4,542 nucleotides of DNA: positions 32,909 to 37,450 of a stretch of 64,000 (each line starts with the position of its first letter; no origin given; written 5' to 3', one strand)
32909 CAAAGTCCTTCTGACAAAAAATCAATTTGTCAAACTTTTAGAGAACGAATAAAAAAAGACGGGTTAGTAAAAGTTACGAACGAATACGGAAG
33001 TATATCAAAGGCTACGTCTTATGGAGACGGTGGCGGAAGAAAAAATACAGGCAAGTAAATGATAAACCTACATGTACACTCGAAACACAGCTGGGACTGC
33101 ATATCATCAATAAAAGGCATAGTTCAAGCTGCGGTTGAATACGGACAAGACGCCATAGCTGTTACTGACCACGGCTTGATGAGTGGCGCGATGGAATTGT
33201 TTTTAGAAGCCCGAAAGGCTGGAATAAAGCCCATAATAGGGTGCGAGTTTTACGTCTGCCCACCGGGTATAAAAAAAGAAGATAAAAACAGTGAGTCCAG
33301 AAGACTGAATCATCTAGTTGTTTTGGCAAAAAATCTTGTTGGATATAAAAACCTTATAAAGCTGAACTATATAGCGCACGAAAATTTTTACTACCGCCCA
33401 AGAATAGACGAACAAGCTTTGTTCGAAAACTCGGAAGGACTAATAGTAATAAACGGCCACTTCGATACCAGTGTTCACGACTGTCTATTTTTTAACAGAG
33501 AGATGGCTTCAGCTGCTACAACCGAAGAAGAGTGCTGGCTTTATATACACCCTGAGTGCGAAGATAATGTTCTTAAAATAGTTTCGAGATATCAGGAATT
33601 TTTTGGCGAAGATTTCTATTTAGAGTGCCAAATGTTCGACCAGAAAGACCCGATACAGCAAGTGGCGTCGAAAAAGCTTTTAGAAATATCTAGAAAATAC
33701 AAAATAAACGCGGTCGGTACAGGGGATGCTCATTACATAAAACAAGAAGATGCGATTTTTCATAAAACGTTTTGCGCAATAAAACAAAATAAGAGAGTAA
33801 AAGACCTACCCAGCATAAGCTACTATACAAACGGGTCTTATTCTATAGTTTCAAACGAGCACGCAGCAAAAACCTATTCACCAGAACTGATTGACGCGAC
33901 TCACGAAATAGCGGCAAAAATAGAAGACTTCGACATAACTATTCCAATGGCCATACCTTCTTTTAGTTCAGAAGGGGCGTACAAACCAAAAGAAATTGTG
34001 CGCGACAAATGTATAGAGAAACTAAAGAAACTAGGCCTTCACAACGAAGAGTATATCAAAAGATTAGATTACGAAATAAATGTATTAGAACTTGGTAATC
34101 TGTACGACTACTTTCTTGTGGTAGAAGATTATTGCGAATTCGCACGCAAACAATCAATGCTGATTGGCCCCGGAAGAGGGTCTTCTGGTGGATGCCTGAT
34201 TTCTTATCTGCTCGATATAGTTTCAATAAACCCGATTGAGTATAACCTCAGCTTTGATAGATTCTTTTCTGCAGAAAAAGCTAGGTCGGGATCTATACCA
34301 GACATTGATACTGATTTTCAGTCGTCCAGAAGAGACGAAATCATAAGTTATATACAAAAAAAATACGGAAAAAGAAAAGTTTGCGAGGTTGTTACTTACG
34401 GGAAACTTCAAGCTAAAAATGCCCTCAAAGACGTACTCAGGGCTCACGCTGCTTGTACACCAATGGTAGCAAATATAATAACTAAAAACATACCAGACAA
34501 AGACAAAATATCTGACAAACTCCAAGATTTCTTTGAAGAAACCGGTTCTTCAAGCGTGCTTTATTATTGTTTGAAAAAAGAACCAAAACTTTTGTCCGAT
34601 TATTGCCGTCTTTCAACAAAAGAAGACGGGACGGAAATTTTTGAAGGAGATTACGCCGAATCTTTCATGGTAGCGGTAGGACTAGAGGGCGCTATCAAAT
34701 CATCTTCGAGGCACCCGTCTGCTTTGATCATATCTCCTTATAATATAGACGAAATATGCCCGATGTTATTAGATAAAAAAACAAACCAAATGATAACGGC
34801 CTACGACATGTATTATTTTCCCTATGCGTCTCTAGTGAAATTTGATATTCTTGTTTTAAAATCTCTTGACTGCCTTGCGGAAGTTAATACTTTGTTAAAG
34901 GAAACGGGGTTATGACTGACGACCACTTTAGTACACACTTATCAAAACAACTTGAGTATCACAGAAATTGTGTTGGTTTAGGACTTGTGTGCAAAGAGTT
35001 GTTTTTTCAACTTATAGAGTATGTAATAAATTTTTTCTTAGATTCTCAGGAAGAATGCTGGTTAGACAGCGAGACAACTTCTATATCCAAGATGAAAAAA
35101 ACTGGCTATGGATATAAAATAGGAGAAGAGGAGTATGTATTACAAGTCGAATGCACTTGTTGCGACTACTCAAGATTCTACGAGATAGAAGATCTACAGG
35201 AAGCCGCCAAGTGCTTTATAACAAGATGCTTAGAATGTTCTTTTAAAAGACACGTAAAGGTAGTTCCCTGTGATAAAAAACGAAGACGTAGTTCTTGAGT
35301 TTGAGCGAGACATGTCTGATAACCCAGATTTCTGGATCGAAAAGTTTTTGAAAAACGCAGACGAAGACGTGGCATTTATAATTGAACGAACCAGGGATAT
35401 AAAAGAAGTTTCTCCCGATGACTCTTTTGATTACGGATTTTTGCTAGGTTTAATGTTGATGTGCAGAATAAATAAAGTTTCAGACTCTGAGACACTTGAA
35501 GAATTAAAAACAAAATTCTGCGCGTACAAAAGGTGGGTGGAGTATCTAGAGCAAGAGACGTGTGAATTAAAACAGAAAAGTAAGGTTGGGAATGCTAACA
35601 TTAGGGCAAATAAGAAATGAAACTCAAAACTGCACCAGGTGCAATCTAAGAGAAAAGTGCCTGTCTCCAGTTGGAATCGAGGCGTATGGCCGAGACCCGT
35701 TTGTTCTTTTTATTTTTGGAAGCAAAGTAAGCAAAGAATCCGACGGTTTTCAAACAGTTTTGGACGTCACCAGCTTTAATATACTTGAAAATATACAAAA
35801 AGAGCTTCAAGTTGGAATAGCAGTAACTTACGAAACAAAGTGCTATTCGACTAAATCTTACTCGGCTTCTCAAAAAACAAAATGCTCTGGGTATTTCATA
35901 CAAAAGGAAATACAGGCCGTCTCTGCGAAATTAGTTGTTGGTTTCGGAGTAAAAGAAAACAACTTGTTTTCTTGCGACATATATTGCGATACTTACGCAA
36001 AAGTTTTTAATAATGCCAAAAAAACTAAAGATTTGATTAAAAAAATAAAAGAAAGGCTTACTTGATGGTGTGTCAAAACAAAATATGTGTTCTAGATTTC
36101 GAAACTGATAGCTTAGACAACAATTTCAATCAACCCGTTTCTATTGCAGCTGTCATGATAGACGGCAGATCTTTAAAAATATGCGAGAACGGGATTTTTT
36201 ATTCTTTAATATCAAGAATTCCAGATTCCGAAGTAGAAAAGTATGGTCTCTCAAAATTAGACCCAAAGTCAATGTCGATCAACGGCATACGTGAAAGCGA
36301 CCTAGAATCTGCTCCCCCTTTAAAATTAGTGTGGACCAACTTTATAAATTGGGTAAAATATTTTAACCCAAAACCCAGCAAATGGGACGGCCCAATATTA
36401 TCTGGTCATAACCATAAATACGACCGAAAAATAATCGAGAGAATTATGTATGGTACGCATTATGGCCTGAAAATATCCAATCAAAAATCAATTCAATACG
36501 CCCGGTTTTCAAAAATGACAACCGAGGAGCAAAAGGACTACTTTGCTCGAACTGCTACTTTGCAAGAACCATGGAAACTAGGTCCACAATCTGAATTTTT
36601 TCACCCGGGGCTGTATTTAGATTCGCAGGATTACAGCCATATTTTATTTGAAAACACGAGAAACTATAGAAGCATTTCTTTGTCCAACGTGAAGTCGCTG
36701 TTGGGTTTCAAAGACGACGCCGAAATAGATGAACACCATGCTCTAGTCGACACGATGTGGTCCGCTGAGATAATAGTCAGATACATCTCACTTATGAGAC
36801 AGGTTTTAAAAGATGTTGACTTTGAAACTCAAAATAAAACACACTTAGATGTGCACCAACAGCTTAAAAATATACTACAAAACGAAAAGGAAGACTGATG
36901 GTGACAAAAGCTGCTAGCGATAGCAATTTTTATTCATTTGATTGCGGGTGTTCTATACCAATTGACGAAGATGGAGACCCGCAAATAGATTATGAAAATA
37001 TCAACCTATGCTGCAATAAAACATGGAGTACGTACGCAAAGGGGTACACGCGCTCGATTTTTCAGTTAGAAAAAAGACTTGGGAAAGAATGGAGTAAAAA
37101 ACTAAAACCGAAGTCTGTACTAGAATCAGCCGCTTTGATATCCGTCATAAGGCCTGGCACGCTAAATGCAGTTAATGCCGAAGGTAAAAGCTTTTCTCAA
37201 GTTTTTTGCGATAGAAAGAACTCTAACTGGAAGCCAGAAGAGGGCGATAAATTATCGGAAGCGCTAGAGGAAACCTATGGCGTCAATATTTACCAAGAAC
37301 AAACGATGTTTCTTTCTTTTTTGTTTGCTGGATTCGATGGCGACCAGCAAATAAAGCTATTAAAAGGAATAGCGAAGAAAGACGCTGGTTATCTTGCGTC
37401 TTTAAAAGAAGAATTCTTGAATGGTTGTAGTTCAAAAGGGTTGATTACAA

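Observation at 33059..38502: DnaE-type PolIII alpha cleanly split into two ORFs by a 2-kb cassette encoding UDG-like and DnaQ-exonuclease proteins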

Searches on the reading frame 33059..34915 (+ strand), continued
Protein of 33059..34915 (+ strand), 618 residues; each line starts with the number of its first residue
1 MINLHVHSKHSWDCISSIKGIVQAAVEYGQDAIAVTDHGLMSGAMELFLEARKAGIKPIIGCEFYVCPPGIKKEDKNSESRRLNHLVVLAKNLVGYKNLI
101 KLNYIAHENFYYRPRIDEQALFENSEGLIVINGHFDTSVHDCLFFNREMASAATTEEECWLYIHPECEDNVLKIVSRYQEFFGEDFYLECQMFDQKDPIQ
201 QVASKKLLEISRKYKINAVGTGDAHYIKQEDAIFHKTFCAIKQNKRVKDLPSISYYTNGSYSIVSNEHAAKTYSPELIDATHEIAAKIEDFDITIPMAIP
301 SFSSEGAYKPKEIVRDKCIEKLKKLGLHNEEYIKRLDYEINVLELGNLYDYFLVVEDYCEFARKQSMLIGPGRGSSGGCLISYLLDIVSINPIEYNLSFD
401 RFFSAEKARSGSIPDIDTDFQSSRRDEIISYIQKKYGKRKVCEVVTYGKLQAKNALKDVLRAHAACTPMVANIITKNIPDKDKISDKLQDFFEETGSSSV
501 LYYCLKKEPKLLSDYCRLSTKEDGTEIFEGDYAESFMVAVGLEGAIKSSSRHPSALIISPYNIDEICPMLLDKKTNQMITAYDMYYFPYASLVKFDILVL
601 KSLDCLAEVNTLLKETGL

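Call 45: find_encoding_contigs(protein=P0011, flank=7000, max_places=1)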
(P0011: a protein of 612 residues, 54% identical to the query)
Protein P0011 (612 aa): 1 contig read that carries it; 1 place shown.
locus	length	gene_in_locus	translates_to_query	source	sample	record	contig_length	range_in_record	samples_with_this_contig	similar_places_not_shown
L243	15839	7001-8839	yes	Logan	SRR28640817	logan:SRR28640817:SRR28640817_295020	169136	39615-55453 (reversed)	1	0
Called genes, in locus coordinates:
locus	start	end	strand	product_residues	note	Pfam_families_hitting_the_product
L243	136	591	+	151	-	-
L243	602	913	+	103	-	PF26760:Lockin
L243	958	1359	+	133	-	PF24240:DUF7448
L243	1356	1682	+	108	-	-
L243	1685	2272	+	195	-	-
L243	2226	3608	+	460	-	PF00772:DnaB (weak), PF03796:DnaB_C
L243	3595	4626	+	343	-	PF13155:Toprim_2, PF13662:Toprim_4 (weak)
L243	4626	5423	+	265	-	PF21448:DNMK (faint)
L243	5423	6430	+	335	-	PF12705:PDDEXK_1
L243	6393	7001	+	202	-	-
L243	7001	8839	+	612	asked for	PF02811:PHP, PF07733:DNA_pol3_alpha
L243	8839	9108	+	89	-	-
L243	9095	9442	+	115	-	-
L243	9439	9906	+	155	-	-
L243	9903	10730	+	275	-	PF00929:RNase_T (faint)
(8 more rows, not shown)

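Call 46: find_encoding_contigs(protein=P0034, flank=7000, max_places=1)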
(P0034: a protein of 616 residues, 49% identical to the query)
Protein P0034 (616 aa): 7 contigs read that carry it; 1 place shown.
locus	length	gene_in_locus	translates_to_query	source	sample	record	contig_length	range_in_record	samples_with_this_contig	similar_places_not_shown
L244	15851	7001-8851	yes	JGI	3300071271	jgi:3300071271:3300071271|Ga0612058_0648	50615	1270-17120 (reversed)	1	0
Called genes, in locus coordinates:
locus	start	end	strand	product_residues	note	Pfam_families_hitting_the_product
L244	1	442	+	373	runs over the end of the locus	-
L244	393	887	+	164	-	-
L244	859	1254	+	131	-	-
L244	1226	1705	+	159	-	-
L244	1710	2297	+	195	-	-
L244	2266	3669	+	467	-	PF00772:DnaB (faint), PF03796:DnaB_C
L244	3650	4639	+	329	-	PF13155:Toprim_2, PF13662:Toprim_4 (weak)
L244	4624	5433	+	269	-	-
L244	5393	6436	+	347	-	PF12705:PDDEXK_1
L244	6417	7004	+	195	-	-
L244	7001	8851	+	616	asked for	PF02811:PHP, PF07733:DNA_pol3_alpha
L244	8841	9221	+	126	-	-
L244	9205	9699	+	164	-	-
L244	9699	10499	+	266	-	PF00929:RNase_T (faint)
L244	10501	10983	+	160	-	-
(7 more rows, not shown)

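Call 47: find_encoding_contigs(protein=P0037, flank=7000, max_places=1)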
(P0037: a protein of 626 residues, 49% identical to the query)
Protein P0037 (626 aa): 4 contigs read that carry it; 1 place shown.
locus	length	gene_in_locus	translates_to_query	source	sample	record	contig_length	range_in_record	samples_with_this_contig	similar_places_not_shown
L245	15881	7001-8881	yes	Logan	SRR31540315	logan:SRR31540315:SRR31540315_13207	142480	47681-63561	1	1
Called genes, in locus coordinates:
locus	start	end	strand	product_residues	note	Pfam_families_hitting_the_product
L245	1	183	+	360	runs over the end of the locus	PF00154:RecA_N, PF06745:ATPase (weak)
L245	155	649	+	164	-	-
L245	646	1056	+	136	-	-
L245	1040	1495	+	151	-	-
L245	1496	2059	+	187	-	-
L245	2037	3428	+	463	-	PF03796:DnaB_C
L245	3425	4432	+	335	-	-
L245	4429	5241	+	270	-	-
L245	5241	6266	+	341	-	PF12705:PDDEXK_1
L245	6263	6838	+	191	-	-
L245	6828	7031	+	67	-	PF06902:Fer4_19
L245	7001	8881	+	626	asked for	PF02811:PHP, PF07733:DNA_pol3_alpha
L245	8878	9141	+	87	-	-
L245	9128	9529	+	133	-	-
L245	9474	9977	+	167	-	-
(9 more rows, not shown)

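Call 76: search_protein_families(library=ncbifam, proteins=[window:33059-34915:+, L005:11143-11727:+, L004:11737-12408:+], max_evalue=0.001)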
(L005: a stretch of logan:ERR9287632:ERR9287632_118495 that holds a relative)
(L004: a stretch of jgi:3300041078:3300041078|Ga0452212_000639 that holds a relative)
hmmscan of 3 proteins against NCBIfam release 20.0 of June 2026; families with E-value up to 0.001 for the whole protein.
window:33059-34915:+ (618 aa): 14 families
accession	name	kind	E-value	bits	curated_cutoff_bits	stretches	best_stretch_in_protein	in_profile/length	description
TIGR00594.1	polc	superfamily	6.6e-131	438.3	434.35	1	2-615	2-573/1022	DNA polymerase III subunit alpha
NF004226.0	PRK05673.1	equivalog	3.2e-126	422.7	1002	1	2-615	7-576/1146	DNA polymerase III subunit alpha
NF005298.0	PRK06826.1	equivalog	1.9e-114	383.6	1260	1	2-615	6-569/1151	DNA polymerase III subunit alpha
NF005617.0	PRK07374.1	equivalog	1.8e-94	317.6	1653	1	2-614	4-585/1170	DNA polymerase III subunit alpha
NF007079.0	PRK09532.1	equivalog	3.2e-87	293.6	1525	2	2-464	4-456/876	DNA polymerase III subunit alpha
NF005377.0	PRK06920.1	equivalog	2.2e-79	267.5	1806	1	3-614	5-554/1108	DNA polymerase III subunit alpha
NF005516.0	PRK07135.1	equivalog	2.2e-71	241.3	1084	2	229-614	143-504/974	DNA polymerase III DnaE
NF004550.0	PRK05898.1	equivalog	1.7e-70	238.3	1182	2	210-616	129-504/971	DNA polymerase III subunit alpha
NF004225.0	PRK05672.1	subfamily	3.9e-59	200.7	939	1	3-482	8-458/1047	error-prone DNA polymerase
NF005582.0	PRK07279.1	equivalog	1.5e-56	192.1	1279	2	213-487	145-411/1033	DNA polymerase III subunit alpha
NF001688.0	PRK00448.1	equivalog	1.2e-28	99.3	873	2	74-394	605-914/1445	PolC-type DNA polymerase III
TIGR01405.1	polC_Gram_pos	equivalog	1e-23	83.1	1043.45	2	75-393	372-678/1211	DNA polymerase III subunit alpha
NF041577.1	nside_bi_sphtase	equivalog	1.4e-05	24.4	400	1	2-66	4-67/276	3',5'-nucleoside bisphosphate phosphatase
NF045780.1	TrlF_fam_ATP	equivalog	9.8e-05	21.2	350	1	4-140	10-148/944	TrlF family AAA-like ATPase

L005:11143-11727:+ (194 aa): 3 families
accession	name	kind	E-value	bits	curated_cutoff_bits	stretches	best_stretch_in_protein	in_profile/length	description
NF040953.1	Arch_udg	equivalog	1.7e-46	158.1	250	1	5-178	2-177/184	type-4 uracil-DNA glycosylase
TIGR00758.1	UDG_fam4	subfamily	2.1e-43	148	125.3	1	14-186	1-169/173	uracil-DNA glycosylase, family 4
TIGR03914.1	UDG_fam_dom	hypoth_equivalog_domain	2.4e-35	122.2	189.95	1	3-176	44-218/231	UdgX family uracil-DNA binding protein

L004:11737-12408:+ (223 aa): 4 families
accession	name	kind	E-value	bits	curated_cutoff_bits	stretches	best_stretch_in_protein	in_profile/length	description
NF008746.0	PRK11779.1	equivalog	6.4e-08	31.6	260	0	160-201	151-192/477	exodeoxyribonuclease I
NF006601.0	PRK09145.1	equivalog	1.4e-06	27.9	189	0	121-214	116-204/207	3'-5' exonuclease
NF004963.0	PRK06309.1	equivalog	0.00071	19.3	245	0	118-199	82-157/232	DNA polymerase III subunit epsilon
NF006316.0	PRK08517.1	equivalog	0.00085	18.7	247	0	3-52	69-114/270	3'-5' exonuclease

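Call 103: search_protein_families(library=pfam, proteins=[L039:12129-12713:+, L039:12566-14203:+, L039:14196-14996:+, L039:14975-16183:+, L039:16147-17019:+, L039:17016-18110:+, L053:8507-11098:+, L169:4004-4720:+, L169:4704-5219:+, L169:5222-6199:+], max_evalue=0.001)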
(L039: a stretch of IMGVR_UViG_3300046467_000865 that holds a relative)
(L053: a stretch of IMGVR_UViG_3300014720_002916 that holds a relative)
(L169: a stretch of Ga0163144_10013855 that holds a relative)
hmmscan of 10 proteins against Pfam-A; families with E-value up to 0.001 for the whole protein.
L039:12129-12713:+ (194 aa): 2 families
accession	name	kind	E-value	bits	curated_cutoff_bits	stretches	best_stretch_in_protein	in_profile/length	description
PF13669.12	Glyoxalase_4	-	1.6e-07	32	27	1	4-144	1-98/109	Glyoxalase/Bleomycin resistance protein/Dioxygenase superfamily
PF00903.31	Glyoxalase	-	0.00041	21.2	20.6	1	2-142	1-98/121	Glyoxalase/Bleomycin resistance protein/Dioxygenase superfamily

L039:12566-14203:+ (545 aa): 1 family
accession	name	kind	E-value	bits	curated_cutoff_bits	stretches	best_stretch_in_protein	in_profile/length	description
PF00171.27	Aldedh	-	2.7e-124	415.7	23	1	65-519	1-455/461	Aldehyde dehydrogenase family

L039:14196-14996:+ (266 aa): 2 families
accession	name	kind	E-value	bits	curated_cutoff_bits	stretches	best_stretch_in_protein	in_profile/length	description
PF19420.4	DDAH_eukar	-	3.3e-13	50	23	1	30-262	25-286/291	N,N dimethylarginine dimethylhydrolase, eukaryotic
PF02274.22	ADI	-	0.00082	18.9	22.8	0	60-196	121-274/377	Arginine deiminase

L039:14975-16183:+ (402 aa): 1 family
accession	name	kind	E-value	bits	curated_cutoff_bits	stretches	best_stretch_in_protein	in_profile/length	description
PF00202.27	Aminotran_3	-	2.9e-83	280.3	30.5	1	21-399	9-403/403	Aminotransferase class-III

L039:16147-17019:+ (290 aa): 2 families
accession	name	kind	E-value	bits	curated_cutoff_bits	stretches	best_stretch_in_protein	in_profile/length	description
PF03721.20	UDPG_MGDP_dh_N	-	2.1e-23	83.3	27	1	44-154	59-180/187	UDP-glucose/GDP-mannose dehydrogenase family, NAD binding domain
PF00984.24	UDPG_MGDP_dh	-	6.4e-23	81.1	25.4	1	178-272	3-92/94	UDP-glucose/GDP-mannose dehydrogenase family, central domain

L039:17016-18110:+ (364 aa): 2 families
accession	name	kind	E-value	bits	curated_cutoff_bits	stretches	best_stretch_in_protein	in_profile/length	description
PF16653.10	Sacchrp_dh_C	-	4.4e-21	76.6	31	1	126-346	1-255/265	Saccharopine dehydrogenase C-terminal domain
PF03435.24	Sacchrp_dh_NADP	-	3.9e-10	40.6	25.1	1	3-119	1-124/129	Saccharopine dehydrogenase NADP binding domain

L053:8507-11098:+ (863 aa): 3 families
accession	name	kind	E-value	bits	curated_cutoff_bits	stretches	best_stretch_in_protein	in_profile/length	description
PF25390.1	WD40_RLD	-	1.1e-14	55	150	1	9-130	213-326/363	RCC1-like domain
PF13540.12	RCC1_2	-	1.6e-12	47.3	22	1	52-77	5-30/30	Regulator of chromosome condensation (RCC1) repeat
PF00415.24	RCC1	-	3e-11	44.2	21.7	1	9-59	1-48/50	Regulator of chromosome condensation (RCC1) repeat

L169:4004-4720:+ (238 aa): 0 families

L169:4704-5219:+ (171 aa): 1 family
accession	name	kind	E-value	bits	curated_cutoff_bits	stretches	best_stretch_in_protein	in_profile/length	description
PF01661.27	Macro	-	9.2e-06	26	22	1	40-149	7-115/118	Macro domain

L169:5222-6199:+ (325 aa): 2 families
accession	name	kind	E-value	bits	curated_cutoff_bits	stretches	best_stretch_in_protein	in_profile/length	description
PF16363.11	GDP_Man_Dehyd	-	4.7e-47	161.5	27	1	7-308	2-331/332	GDP-mannose 4,6 dehydratase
PF01370.27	Epimerase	-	1.2e-27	97.3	20.9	1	6-237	2-231/240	NAD dependent epimerase/dehydratase family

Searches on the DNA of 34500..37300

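Call 18: search_rna_families(source=window, start=34500, end=37300, threshold=evalue, max_evalue=1)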
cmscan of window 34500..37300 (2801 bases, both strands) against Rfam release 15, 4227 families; matches with E-value up to 1: 1.
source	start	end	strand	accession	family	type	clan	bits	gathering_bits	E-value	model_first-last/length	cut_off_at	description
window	34585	34663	+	RF00015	U4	Gene; snRNA; splicing;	CL00007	18.6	46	0.29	65-138/138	no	U4 spliceosomal RNA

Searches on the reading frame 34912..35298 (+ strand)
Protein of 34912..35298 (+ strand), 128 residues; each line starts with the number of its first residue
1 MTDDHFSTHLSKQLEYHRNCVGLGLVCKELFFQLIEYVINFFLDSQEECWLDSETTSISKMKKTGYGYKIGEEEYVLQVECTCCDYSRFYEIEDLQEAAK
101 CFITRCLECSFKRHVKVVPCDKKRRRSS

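Call 3: search_protein_families(library=pfam, proteins=[window:34912-35298:+], max_evalue=0.01)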
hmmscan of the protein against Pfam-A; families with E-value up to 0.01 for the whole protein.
window:34912-35298:+ (128 aa): 0 families

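Call 4: search_protein_families(library=phrogs, proteins=[window:34912-35298:+], max_evalue=0.001)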
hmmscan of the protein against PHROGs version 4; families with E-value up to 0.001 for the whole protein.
window:34912-35298:+ (128 aa): 0 families

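Call 104: search_protein_families(library=pfam, alignment_id=A6, max_evalue=1)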
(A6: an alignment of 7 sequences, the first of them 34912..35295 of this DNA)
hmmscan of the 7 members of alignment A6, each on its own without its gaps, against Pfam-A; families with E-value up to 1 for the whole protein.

A. member 1, window:34912-35295:+ (128 aa): 0 families

B. families by the number of members that match (of 7 scanned): 4 families
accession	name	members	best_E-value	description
PF12503.13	CMV_1a_C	1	0.062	Cucumber mosaic virus 1a protein C terminal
PF02443.22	Circo_capsid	1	0.12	Circovirus capsid protein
PF13333.12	rve_2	1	0.17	Integrase core domain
PF01827.32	FTH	1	0.23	FTH domain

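Call 105: search_solved_structures(query=A6, max_evalue=1)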
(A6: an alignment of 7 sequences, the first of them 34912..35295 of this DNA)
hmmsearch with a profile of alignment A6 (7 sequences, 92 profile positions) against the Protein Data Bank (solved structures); distinct sequences matched with E-value up to 1: 0.
